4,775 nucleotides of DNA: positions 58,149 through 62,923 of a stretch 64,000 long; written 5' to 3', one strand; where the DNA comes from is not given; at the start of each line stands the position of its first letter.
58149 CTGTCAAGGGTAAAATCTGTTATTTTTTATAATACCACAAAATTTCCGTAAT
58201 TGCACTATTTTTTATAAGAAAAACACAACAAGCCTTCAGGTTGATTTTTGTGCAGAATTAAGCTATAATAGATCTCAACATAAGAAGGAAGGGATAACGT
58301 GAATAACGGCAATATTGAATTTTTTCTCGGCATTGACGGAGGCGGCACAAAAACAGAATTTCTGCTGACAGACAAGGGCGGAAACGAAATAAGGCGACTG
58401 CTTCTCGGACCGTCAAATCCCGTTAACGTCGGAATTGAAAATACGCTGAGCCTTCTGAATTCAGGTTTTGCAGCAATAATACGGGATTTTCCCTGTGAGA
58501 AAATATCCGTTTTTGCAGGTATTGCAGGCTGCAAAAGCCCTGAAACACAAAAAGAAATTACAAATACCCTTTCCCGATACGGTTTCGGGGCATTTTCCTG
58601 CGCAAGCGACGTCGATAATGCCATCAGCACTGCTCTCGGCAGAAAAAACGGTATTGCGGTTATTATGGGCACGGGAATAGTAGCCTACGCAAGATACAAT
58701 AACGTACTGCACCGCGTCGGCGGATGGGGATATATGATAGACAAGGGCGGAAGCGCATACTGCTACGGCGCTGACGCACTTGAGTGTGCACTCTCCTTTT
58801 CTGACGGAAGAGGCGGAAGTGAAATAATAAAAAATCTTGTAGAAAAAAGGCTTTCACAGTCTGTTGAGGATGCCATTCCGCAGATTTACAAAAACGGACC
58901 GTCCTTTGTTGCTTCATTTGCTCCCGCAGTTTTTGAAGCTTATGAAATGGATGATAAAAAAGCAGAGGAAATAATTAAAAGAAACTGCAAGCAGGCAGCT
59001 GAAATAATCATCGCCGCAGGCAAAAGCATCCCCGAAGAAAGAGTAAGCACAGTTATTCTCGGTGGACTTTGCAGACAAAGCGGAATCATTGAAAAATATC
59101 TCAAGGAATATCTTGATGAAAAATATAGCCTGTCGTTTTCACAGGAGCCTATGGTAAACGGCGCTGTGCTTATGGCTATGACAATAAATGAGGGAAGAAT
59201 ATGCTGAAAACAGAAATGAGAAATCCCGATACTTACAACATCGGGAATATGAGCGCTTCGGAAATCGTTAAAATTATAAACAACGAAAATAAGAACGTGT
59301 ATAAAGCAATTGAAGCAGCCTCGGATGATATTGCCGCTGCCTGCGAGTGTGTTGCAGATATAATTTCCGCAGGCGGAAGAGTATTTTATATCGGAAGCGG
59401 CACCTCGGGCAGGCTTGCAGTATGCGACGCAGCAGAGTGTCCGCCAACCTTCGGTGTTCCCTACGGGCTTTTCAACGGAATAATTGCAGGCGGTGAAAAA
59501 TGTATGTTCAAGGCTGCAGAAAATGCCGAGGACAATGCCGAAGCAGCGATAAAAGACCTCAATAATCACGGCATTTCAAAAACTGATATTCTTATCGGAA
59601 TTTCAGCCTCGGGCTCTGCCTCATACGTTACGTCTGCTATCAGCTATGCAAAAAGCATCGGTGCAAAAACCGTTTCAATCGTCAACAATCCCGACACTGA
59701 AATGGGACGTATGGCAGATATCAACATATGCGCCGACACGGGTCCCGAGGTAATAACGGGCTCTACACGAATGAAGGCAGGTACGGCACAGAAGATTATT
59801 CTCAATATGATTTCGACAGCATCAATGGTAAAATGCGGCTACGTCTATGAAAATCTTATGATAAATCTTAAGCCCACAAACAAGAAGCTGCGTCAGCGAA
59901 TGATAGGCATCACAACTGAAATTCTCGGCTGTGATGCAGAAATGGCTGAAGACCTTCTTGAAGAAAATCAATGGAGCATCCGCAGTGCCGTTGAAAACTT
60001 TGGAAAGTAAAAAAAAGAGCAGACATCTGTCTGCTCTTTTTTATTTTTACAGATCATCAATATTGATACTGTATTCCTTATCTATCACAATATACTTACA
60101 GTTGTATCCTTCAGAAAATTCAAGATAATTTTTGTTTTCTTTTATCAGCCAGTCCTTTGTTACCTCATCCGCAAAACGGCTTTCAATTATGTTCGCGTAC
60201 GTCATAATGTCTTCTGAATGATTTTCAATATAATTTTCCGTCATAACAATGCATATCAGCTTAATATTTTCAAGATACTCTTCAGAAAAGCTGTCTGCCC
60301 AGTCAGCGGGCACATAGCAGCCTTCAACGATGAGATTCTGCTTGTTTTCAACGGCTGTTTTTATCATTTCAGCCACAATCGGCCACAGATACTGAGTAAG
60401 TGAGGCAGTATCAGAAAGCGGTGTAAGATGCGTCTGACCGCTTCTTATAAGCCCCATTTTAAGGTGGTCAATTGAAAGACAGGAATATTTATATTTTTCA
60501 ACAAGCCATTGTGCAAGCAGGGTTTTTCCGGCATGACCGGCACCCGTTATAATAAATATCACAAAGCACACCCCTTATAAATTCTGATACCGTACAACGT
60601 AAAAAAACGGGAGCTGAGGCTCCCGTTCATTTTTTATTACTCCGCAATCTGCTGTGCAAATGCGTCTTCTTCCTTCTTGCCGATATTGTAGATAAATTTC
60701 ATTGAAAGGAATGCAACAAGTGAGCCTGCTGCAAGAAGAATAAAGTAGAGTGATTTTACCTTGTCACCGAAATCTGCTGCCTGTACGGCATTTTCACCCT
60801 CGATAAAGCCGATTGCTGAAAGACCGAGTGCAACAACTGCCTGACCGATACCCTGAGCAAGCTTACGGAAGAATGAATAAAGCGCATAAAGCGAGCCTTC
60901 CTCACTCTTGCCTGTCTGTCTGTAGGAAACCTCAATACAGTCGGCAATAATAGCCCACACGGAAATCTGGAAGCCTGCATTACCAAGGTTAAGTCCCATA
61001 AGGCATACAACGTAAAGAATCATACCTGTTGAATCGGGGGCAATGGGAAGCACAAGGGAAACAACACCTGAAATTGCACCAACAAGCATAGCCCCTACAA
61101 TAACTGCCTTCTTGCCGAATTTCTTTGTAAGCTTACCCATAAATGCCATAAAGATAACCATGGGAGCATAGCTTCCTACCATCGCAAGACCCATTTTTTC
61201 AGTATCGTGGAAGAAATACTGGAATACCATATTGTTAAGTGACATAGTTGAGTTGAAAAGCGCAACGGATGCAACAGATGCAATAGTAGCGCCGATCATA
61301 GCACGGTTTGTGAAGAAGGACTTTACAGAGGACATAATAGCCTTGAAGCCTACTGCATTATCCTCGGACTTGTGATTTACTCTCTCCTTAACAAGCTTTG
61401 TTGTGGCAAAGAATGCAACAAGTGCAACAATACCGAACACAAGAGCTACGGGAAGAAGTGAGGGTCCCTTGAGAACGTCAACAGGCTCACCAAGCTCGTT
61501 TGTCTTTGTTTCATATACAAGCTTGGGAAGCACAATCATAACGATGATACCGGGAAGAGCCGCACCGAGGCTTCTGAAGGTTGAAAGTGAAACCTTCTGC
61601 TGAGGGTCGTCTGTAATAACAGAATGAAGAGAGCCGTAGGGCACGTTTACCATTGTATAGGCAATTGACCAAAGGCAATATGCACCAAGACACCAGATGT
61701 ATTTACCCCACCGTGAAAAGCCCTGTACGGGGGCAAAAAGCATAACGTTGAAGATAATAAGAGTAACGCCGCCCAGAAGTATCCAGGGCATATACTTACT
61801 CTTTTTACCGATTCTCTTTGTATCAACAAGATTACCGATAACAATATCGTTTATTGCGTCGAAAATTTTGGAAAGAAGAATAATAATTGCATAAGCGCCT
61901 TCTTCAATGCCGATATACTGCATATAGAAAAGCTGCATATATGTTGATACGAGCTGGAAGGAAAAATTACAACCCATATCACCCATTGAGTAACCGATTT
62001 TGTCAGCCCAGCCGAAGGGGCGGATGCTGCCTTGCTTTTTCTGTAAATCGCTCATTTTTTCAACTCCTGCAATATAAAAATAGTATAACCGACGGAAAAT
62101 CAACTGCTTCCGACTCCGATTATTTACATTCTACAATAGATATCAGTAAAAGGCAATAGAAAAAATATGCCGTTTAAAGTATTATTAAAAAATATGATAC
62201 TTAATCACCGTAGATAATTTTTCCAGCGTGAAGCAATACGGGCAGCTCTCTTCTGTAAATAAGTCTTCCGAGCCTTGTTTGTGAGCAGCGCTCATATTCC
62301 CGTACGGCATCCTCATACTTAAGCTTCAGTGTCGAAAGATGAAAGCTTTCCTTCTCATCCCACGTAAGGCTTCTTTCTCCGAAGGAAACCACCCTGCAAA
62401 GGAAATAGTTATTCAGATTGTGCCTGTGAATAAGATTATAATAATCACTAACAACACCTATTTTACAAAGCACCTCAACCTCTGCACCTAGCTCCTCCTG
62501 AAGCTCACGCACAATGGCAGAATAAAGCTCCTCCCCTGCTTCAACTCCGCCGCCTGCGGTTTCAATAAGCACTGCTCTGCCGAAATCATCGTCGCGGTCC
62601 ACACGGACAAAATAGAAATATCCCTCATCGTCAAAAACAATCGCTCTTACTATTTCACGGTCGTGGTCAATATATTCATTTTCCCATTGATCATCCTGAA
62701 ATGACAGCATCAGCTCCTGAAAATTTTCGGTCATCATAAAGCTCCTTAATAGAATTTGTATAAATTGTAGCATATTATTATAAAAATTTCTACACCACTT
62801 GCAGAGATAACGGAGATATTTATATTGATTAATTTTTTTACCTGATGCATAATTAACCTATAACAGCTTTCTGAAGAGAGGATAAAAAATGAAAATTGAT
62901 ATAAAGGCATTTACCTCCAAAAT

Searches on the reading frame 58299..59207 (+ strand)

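Call 36: search_protein_families(library=pfam, proteins=[window:58299-59207:+], max_evalue=0.001)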
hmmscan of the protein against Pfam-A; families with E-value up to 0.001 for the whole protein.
window:58299-59207:+ (302 aa): 1 family
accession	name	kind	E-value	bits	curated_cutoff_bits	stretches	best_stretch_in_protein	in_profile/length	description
PF01869.26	BcrAD_BadFG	-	9.1e-25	88.1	31.5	1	10-277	1-249/271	BadF/BadG/BcrA/BcrD ATPase family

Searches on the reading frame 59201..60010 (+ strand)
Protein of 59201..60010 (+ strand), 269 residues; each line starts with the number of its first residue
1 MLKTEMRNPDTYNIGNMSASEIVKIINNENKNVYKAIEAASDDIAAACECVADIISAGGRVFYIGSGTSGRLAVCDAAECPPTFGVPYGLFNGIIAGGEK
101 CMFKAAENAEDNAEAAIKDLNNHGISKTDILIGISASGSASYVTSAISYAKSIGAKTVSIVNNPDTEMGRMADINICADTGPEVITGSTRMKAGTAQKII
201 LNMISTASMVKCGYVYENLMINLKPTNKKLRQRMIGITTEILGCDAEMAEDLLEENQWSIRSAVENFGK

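Call 36: search_protein_families(library=pfam, proteins=[window:59201-60010:+], max_evalue=0.001)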
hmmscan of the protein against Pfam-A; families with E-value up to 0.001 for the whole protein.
window:59201-60010:+ (269 aa): 6 families
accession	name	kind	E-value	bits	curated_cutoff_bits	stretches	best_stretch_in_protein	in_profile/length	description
PF22645.1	GKRP_SIS_N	-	2.6e-18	66.3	27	1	44-150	2-112/113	Glucokinase regulatory protein N-terminal SIS domain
PF13580.11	SIS_2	-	6.6e-12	46.1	27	1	32-161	8-137/138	SIS domain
PF01380.27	SIS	-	1.7e-11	44.5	25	1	124-204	50-128/131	SIS domain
PF22198.1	GKRP_SIS_2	-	5.6e-08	33.2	27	1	39-107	2-70/191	Glucokinase regulatory protein, second SIS domain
PF20741.3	GKRP-like_C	-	0.00026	21.9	27.7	1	217-253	1-37/100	C-terminal lid domain of glucokinase regulatory protein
PF14555.12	UBA_4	-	0.0004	20.6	21.8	0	240-267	9-36/43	UBA-like domain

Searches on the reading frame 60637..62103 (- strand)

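Call 36: search_protein_families(library=pfam, proteins=[window:60637-62103:-], max_evalue=0.001)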
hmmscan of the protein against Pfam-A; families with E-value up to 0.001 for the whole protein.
window:60637-62103:- (488 aa): 2 families
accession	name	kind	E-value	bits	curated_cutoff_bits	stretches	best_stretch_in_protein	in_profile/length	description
PF13347.12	MFS_2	-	2e-67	228.1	27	1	37-475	1-426/427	MFS/sugar transport protein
PF07690.21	MFS_1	-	5.8e-15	55.5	33.4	2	220-420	154-346/347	Major Facilitator Superfamily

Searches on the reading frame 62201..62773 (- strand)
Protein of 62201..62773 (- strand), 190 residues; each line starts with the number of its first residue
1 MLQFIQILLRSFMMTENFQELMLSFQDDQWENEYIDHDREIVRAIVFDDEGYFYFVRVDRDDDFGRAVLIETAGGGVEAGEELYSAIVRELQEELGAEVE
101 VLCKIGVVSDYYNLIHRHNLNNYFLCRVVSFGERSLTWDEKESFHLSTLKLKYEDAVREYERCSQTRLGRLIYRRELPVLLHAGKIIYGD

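Call 36: search_protein_families(library=pfam, proteins=[window:62201-62773:-], max_evalue=0.001)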
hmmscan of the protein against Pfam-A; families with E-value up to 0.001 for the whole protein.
window:62201-62773:- (190 aa): 1 family
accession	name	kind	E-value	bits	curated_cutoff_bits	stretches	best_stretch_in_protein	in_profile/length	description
PF00293.34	NUDIX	-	3.3e-09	37.3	21.1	1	41-114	5-75/134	NUDIX domain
